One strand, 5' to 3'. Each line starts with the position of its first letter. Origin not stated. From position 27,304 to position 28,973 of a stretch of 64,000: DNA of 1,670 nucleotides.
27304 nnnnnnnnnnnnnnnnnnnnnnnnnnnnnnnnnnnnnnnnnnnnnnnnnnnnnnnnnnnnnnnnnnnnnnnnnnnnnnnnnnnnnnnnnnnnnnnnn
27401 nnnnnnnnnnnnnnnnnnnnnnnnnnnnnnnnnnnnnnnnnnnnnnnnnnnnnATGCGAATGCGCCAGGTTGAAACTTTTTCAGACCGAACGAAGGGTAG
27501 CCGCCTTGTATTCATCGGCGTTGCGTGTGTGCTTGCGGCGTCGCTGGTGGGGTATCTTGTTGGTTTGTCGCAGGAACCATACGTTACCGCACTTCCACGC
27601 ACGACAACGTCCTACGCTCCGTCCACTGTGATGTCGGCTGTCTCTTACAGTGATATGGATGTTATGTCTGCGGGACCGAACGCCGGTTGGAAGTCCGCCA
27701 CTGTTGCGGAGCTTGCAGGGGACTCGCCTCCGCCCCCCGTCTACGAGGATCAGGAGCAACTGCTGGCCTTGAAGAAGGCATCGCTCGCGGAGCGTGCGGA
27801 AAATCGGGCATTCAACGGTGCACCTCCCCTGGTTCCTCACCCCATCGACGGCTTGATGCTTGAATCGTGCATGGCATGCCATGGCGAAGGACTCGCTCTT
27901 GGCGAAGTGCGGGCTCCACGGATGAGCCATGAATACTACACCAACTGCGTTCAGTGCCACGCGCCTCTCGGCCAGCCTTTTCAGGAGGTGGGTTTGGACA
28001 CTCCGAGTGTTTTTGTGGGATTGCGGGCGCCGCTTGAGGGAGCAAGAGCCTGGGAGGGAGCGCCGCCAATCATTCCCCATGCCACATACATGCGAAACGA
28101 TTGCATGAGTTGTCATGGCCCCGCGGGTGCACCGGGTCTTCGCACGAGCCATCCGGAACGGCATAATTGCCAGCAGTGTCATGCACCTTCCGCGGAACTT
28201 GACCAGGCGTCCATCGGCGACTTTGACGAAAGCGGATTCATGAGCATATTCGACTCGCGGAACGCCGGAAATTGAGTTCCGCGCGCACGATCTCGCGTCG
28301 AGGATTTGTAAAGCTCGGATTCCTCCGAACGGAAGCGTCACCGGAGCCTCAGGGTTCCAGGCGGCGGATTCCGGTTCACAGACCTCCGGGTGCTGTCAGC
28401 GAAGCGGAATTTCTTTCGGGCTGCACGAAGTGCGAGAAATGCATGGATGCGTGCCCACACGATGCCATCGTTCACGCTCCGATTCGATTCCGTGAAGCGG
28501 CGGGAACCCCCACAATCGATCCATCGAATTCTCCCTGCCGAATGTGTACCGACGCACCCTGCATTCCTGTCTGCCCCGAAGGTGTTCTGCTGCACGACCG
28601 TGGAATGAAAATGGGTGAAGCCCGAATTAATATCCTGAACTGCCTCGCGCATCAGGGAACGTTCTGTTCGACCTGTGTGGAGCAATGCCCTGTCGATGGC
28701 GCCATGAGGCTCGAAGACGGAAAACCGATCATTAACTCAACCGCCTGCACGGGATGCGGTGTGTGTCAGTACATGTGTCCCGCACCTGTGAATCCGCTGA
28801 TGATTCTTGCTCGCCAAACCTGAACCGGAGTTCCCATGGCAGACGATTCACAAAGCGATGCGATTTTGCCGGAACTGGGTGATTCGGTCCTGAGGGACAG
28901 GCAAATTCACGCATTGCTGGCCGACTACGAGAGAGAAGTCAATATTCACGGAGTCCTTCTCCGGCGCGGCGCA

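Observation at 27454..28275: Tandem NapB-NapB tetrahaem cytochrome in place of a canonical dihaem NapB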

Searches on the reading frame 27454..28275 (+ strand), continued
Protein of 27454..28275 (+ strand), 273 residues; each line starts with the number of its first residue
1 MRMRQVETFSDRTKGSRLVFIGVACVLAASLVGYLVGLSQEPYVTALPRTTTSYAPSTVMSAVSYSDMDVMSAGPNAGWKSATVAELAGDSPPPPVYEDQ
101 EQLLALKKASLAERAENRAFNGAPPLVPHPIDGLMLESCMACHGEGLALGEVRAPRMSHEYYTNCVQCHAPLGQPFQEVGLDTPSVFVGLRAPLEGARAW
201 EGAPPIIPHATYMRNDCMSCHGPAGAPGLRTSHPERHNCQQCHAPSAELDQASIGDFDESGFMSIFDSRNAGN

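Call 14: find_related_loci(query=A1, collection=genome_contigs, flank=10000)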
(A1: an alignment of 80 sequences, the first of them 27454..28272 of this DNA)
Query A1 (273 aa) in genome_contigs; peptide patterns used: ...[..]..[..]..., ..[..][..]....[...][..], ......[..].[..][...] (x = any residue, [..] = any of these).
599 stretches matched a pattern (row limit reached: there are more); 568 encode a relative of the query (tblastn E <= 1e-3); the best 80 are kept; 80 distinct loci.
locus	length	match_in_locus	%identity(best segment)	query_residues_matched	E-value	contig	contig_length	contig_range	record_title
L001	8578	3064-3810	49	4-257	1e-69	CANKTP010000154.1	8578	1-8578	MAG: Candidatus Hydrogenedentes bacterium isolate TH-Jun18-22 genome assembly, contig: TH-Jun18-C18944, whole genome sho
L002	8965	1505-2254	45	15-257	1e-63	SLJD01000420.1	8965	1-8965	MAG: Phycisphaerales bacterium isolate CSSed165cm_224 CSSed16-5cm-31989, whole genome shotgun sequence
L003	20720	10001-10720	42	14-251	9e-62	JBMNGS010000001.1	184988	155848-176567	MAG: bacterium isolate SBF912LR0HQ0026 contig_33660, whole genome shotgun sequence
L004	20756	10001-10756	46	11-258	1e-61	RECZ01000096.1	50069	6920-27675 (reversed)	MAG: Phycisphaerales bacterium isolate DLM2.Bin74 NODE_581_length_50069_cov_10.0352, whole genome shotgun sequence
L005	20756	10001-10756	43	11-265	1e-59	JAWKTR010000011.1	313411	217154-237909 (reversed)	MAG: Pirellulaceae bacterium isolate BC2.51 BC2.51.fa-11, whole genome shotgun sequence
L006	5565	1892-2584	46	18-252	7e-59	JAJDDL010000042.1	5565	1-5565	MAG: Phycisphaerales bacterium isolate OFTM188 OFTM188_41, whole genome shotgun sequence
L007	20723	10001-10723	43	17-252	4e-58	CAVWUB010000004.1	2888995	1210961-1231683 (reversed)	MAG: uncultured Planctomycetaceae bacterium isolate MFD03066.bin.1.8 genome assembly, contig: contig_6476, whole genome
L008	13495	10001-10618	46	59-269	3e-58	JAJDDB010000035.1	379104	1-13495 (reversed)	MAG: Phycisphaerales bacterium isolate OFTM33 OFTM33_34, whole genome shotgun sequence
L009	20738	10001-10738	44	17-257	6e-58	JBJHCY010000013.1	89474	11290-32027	MAG: Phycisphaerales bacterium isolate SF2967_J5348.maxbin.013 NODE_322_length_89474_cov_6.692323, whole genome shotgun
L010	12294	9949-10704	44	1-251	7e-58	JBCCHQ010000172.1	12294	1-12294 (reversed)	MAG: Planctomycetota bacterium isolate P01_B01_bin.70 k141_3458997_length_12294_cov_11.1789, whole genome shotgun sequen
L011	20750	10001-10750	43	1-251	6e-58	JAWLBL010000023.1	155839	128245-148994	MAG: Myxococcota bacterium isolate 15dZY3.bin.102 NODE_215_length_155839_cov_84.629196, whole genome shotgun sequence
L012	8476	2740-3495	42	14-251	6e-58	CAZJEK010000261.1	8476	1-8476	MAG TPA_asm: uncultured Pirellulaceae bacterium isolate SRP334346_co1_189 genome assembly, contig: NODE_6545_length_8476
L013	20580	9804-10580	43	17-263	1e-57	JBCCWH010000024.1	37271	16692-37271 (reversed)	MAG: Planctomycetota bacterium isolate P01_E01_bin.8 k141_859667_length_37271_cov_36.2285, whole genome shotgun sequence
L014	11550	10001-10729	42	10-251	6e-57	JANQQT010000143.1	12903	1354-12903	MAG: Phycisphaeraceae bacterium isolate IP29b_bin.36 k99_134485, whole genome shotgun sequence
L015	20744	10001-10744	42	17-256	8e-57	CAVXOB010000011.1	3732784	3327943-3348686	MAG: uncultured Planctomycetota bacterium isolate MFD01721.bin.1.88 genome assembly, contig: contig_8791, whole genome s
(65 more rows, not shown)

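Call 32: predict_structure(alignment_id=A1)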
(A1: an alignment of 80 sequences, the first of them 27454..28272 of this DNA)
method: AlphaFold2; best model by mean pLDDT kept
length: 273 residues; sequences in the alignment: 80
mean_pLDDT: 78.8   pTM: 0.61
mean pLDDT of the five models: 78.8, 78.0, 77.2, 73.6, 73.5
residues with pLDDT >= 90: 46; 70-90: 151; 50-70: 75; < 50: 1
segments of 3 or more residues with pLDDT < 50: none
pLDDT, mean of each block of 10 residues (from residue 1): 69 81 97 89 61 59 77 66 70 83 94 86 84 81 87 86 84 66 67 86 89 86 90 87 87 62 60 56
secondary structure, 60 per line:
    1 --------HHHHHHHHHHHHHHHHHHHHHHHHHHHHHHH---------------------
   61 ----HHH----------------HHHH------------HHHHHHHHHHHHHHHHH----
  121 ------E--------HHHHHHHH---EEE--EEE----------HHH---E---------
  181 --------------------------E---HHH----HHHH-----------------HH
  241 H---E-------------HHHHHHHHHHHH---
elements in order: H9-39 H84-87 H100-116 H136-143 E147-149 E152-154 H218-221 H259-270

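Call 34: fold_search(model_id=the predicted structure, library=pdb)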
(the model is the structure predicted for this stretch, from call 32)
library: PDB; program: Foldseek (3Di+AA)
matches with E <= 10: 2; with E <= 0.001: 0
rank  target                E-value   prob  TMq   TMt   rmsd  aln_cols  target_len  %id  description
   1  4jj3_B                2.4e+00  0.03  0.08  0.11  18.1       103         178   19  Crystal structure of MamP soaked with iron(II) (released 2013-10-09)
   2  4jj0_B                3.3e+00  0.01  0.06  0.09  18.1       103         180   18  Crystal structure of MamP (released 2013-10-09)

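Call 38: find_encoding_contigs(protein=P0001, flank=10000, max_places=3)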
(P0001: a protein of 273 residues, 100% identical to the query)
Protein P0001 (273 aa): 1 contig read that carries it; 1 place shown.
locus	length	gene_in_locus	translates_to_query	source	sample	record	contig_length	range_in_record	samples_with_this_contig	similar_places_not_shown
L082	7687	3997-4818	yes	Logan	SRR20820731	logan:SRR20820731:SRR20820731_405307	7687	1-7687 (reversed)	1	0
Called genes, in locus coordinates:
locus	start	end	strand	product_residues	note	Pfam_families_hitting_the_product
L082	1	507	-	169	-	?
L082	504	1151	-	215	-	PF22113:Mtrc-MtrF_II-IV_dom (faint), PF09699:Paired_CXXCH_1 (faint)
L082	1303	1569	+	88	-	-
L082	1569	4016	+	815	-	PF04879:Molybdop_Fe4S4, PF00384:Molybdopterin, PF01568:Molydop_binding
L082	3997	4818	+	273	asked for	PF03892:NapB (weak), PF14522:Cytochrome_C7 (faint), PF14537:Cytochrom_c3_2 (faint), PF22113:Mtrc-MtrF_II-IV_dom (faint)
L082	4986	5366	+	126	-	PF00037:Fer4 (faint), PF12837:Fer4_6 (faint), PF12838:Fer4_7 (faint), PF13187:Fer4_9 (faint), PF13484:Fer4_16 (faint), PF13237:Fer4_10 (weak), PF12797:Fer4_2 (weak)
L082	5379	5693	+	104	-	-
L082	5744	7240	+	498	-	PF03958:Secretin_N (weak), PF00263:Secretin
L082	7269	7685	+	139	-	?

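Call 56: search_protein_representatives(alignment_id=A1)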
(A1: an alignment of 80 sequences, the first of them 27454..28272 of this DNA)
Query: 80 sequences, 268 profile positions. Proteins with E-value up to 0.001 (for the whole library): 1290; up to 1e-10: 841; up to 1e-30: 536. The best 150 are listed.
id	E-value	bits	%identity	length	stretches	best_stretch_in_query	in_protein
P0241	2.8e-94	331.9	-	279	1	7-252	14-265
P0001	9.1e-91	320.4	-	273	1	7-255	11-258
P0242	4.9e-90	318.0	-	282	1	4-265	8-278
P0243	5.2e-90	317.9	-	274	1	7-255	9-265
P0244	6.3e-90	317.6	-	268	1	5-260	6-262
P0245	1.3e-89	316.6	-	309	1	3-261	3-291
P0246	1.6e-89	316.3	-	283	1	10-264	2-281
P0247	1.4e-87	310.0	-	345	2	7-242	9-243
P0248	1.6e-87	309.7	-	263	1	9-250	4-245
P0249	2.2e-87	309.3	-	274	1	10-252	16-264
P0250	5.5e-86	304.7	-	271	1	9-256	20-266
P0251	1.6e-85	303.2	-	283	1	8-252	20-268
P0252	2.1e-85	302.8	-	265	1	5-260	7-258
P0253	2.7e-85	302.4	-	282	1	14-263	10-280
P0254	3.7e-85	302.0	-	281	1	10-255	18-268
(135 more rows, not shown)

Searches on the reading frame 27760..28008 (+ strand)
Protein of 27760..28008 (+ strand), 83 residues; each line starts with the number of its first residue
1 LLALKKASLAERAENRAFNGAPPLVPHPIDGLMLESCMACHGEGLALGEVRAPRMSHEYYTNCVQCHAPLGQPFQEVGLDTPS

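Call 25: search_protein_families(library=pfam, proteins=[window:27760-28008:+], max_evalue=1)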
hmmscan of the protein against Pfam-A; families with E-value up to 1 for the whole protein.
seq(83 aa): 11 families
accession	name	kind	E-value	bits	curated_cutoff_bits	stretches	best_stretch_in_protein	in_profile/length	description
PF03892.19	NapB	-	2.9e-08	34.3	25.1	1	7-61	33-90/127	Nitrate reductase cytochrome c-type subunit (NapB)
PF14522.11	Cytochrome_C7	-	0.00062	20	24.8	1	35-67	42-66/67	Cytochrome c7 and related cytochrome c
PF00034.26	Cytochrom_C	-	0.0024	19.6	21.3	0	33-57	8-32/90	Cytochrome c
PF13442.11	Cytochrome_CBB3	-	0.0044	17.8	27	2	32-45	9-22/68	Cytochrome C oxidase, cbb3-type, subunit III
PF14537.11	Cytochrom_c3_2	-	0.0051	17.7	25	1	34-68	26-65/79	Cytochrome c3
PF22113.1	Mtrc-MtrF_II-IV_dom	-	0.0076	16.2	30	1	35-69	7-37/176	Outer membrane cytochrome MtrC/MtrF-like, domains II/IV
PF09699.15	Paired_CXXCH_1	-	0.009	16.1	20.6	1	62-74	8-20/41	Doubled CXXCH motif (Paired_CXXCH_1)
PF00684.25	DnaJ_CXXCXGXG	-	0.01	16.5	32.7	1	35-67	16-48/65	DnaJ central domain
PF07635.16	PSCyt1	-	0.079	14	22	0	37-51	1-15/59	Planctomycete cytochrome C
PF11097.13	DUF2883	-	0.25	11.9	25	1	15-59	5-49/75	Protein of unknown function (DUF2883)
PF02085.21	Cytochrom_CIII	-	0.54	11.1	22.9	0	34-68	46-83/101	Class III cytochrome C family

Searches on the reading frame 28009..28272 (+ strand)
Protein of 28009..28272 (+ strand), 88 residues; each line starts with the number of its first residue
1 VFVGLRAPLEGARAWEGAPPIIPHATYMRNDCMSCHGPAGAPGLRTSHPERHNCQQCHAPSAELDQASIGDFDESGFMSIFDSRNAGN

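Call 25: search_protein_families(library=pfam, proteins=[window:28009-28272:+], max_evalue=1)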
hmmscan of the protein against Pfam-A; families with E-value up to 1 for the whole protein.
seq(88 aa): 10 families
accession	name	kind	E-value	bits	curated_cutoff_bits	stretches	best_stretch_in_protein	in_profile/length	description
PF03892.19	NapB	-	1.1e-07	32.4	25.1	2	12-39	41-74/127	Nitrate reductase cytochrome c-type subunit (NapB)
PF09699.15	Paired_CXXCH_1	-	0.0005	20.1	20.6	1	24-61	1-39/41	Doubled CXXCH motif (Paired_CXXCH_1)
PF22113.1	Mtrc-MtrF_II-IV_dom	-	0.00072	19.6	30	1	30-71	7-46/176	Outer membrane cytochrome MtrC/MtrF-like, domains II/IV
PF14537.11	Cytochrom_c3_2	-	0.0025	18.7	25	1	28-68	5-43/79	Cytochrome c3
PF14522.11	Cytochrome_C7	-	0.0037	17.5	24.8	1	25-58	37-66/67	Cytochrome c7 and related cytochrome c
PF00034.26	Cytochrom_C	-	0.014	17.1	21.3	1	27-42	8-22/90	Cytochrome c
PF02085.21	Cytochrom_CIII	-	0.016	16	22.9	1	21-62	22-57/101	Class III cytochrome C family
PF13442.11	Cytochrome_CBB3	-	0.034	14.9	27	1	26-43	9-24/68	Cytochrome C oxidase, cbb3-type, subunit III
PF03367.19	Zn_ribbon_ZPR1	-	0.16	11.8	23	0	53-67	37-51/56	ZPR1 zinc-finger domain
PF14376.11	Haem_bd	-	0.96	9.9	27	0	26-37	36-47/133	Haem-binding domain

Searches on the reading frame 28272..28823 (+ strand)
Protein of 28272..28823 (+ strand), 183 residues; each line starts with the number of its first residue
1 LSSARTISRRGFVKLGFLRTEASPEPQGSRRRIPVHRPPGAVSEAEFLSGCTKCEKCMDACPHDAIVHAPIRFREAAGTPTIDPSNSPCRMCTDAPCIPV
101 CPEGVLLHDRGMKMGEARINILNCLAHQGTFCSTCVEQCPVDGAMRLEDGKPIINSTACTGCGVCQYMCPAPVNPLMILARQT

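Call 3: search_protein_families(library=pfam, proteins=[window:28272-28823:+], max_evalue=0.01)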
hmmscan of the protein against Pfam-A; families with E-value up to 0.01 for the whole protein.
window:28272-28823:+ (183 aa): 13 families
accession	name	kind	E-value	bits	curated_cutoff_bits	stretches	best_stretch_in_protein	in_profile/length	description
PF12838.12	Fer4_7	-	1.6e-12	48.1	27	2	51-105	2-52/52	4Fe-4S dicluster domain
PF00037.32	Fer4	-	8.5e-11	41.6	21.1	2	51-66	8-23/24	4Fe-4S binding domain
PF13237.11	Fer4_10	-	1.1e-10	41.7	25.5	1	131-170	11-53/53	4Fe-4S dicluster domain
PF13187.11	Fer4_9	-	7.4e-10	39.2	27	4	131-171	4-49/52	4Fe-4S dicluster domain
PF12837.12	Fer4_6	-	6.3e-09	35.8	25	1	51-66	9-24/24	4Fe-4S binding domain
PF13484.11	Fer4_16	-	7.5e-09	36.7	30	1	51-69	2-20/66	4Fe-4S double cluster binding domain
PF12797.12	Fer4_2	-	8.5e-08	32.1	24.5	1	151-171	2-22/22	4Fe-4S binding domain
PF14697.11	Fer4_21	-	2.7e-06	27.8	35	0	155-171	37-53/59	4Fe-4S dicluster domain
PF12798.12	Fer4_3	-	3.9e-06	27.7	27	0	51-65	1-15/15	4Fe-4S binding domain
PF12800.12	Fer4_4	-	3.9e-05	24.1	24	1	49-62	2-15/17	4Fe-4S binding domain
PF13534.11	Fer4_17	-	4.8e-05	24.3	22.2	1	25-64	21-59/61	4Fe-4S dicluster domain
PF13183.11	Fer4_8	-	0.00071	20.5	27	1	42-64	45-67/68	4Fe-4S dicluster domain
PF25160.1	LdpA_Fe-S-bd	-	0.0036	17.5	27.6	0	38-68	14-45/49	LdpA Fe-S cluster-binding domain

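Call 4: search_protein_families(library=ncbifam, proteins=[window:28272-28823:+], max_evalue=0.01)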
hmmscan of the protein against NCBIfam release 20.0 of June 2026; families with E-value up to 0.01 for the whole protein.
window:28272-28823:+ (183 aa): 50 families (the best 25 are shown)
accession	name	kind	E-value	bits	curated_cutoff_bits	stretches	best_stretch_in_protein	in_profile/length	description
NF007012.0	PRK09476.1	equivalog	3.1e-29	101.9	269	1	32-180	42-207/254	ferredoxin-type protein NapG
TIGR00397.1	mauM_napG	subfamily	3.3e-25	88.9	178.85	1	32-180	36-198/213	MauM/NapG family ferredoxin-type protein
TIGR00402.1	napF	equivalog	7.3e-19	68.2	102.2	1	9-171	1-145/149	ferredoxin-type protein NapF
TIGR02700.1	flavo_MJ0208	hypoth_equivalog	1.8e-07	30.7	251.35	1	128-171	149-191/234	dihydromethanopterin reductase (acceptor)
NF045874.1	Vhu_polyferre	exception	2.6e-07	29.7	600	1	88-171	88-171/381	F420-non-reducing hydrogenase associated-polyferredoxin VhuB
NF038355.1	FDH3_beta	equivalog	2.7e-07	30.8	240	2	132-171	59-98/180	formate dehydrogenase FDH3 subunit beta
TIGR04105.1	FeFe_hydrog_B1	subfamily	4e-07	29.1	450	1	128-170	114-155/462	monomeric [FeFe] hydrogenase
TIGR04270.1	Rama_corrin_act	subfamily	8.2e-07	27.7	500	2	113-171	464-524/534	methylamine methyltransferase corrinoid protein reductive activase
NF005503.0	PRK07118.1-2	equivalog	2.3e-06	27.1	252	1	133-173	144-183/292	RnfABCDGE type electron transport complex subunit B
NF058577.1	FdxA_fam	equivalog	6.8e-06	26.2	65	1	131-171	11-50/52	4Fe-4S ferredoxin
TIGR01971.1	NuoI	subfamily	6.8e-06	25.7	113.05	0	87-143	42-97/121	NADH-quinone oxidoreductase, chain I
NF005506.0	PRK07118.1-5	equivalog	8.8e-06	25.3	388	1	133-173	147-186/279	Fe-S cluster domain-containing protein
NF043069.1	T4HPD_activ_SAM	equivalog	1.1e-05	24.9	425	1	127-171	51-94/299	trans-4-hydroxy-L-proline dehydratase activase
NF005505.0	PRK07118.1-4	equivalog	1.4e-05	24.8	378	1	133-173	147-187/265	Fe-S cluster domain-containing protein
NF041836.1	rnfB_Methano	equivalog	1.5e-05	24.6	445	1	133-173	147-187/265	Rnf electron transport complex subunit RnfB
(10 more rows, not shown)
